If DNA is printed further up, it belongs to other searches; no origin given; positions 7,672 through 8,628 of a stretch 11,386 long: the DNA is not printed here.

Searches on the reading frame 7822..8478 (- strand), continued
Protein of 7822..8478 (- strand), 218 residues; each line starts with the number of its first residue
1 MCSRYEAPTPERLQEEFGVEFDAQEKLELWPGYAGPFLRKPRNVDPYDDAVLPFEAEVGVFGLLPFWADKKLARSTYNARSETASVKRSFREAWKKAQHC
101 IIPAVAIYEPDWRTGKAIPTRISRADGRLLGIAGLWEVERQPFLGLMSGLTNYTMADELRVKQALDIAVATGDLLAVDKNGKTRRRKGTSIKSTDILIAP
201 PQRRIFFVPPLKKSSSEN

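Call 42: find_encoding_contigs(protein=P0087, flank=5000, max_places=3)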
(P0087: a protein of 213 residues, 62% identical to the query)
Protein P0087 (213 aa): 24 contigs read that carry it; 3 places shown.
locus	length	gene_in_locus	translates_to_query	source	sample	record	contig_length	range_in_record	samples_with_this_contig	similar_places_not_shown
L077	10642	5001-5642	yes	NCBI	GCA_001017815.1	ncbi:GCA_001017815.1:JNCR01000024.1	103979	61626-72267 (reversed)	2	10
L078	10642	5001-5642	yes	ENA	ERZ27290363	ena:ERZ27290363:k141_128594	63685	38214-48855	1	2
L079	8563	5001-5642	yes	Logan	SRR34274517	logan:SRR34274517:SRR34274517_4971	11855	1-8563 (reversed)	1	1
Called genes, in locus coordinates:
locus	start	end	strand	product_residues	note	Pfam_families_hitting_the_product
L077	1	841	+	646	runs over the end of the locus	PF13604:AAA_30 (faint)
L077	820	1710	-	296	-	-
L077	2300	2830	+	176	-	-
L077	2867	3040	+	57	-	-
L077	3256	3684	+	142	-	PF00717:Peptidase_S24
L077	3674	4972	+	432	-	PF00817:IMS, PF11799:IMS_C, PF13438:DUF4113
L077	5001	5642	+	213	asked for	PF02586:SRAP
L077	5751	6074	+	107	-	-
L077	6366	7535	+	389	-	PF13191:AAA_16, PF13401:AAA_22, PF13173:AAA_14 (faint)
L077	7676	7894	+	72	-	-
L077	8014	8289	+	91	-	-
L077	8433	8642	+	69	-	-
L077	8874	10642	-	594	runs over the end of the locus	PF01507:PAPS_reduct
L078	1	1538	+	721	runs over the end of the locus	PF00589:Phage_integrase (weak)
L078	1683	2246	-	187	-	PF06778:Chlor_dismutase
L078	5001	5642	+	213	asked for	PF02586:SRAP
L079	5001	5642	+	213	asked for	PF02586:SRAP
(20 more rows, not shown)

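Call 62: search_protein_families(library=pfam, proteins=[L006:5287-6000:+], max_evalue=0.01)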
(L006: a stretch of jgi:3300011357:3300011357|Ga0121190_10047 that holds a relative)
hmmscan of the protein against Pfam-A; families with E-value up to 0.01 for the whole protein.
L006:5287-6000:+ (237 aa): 1 family
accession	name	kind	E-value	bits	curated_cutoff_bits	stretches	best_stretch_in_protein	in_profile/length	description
PF02586.19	SRAP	-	1.1e-47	162.8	27.1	1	1-221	1-214/214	SOS response associated peptidase (SRAP)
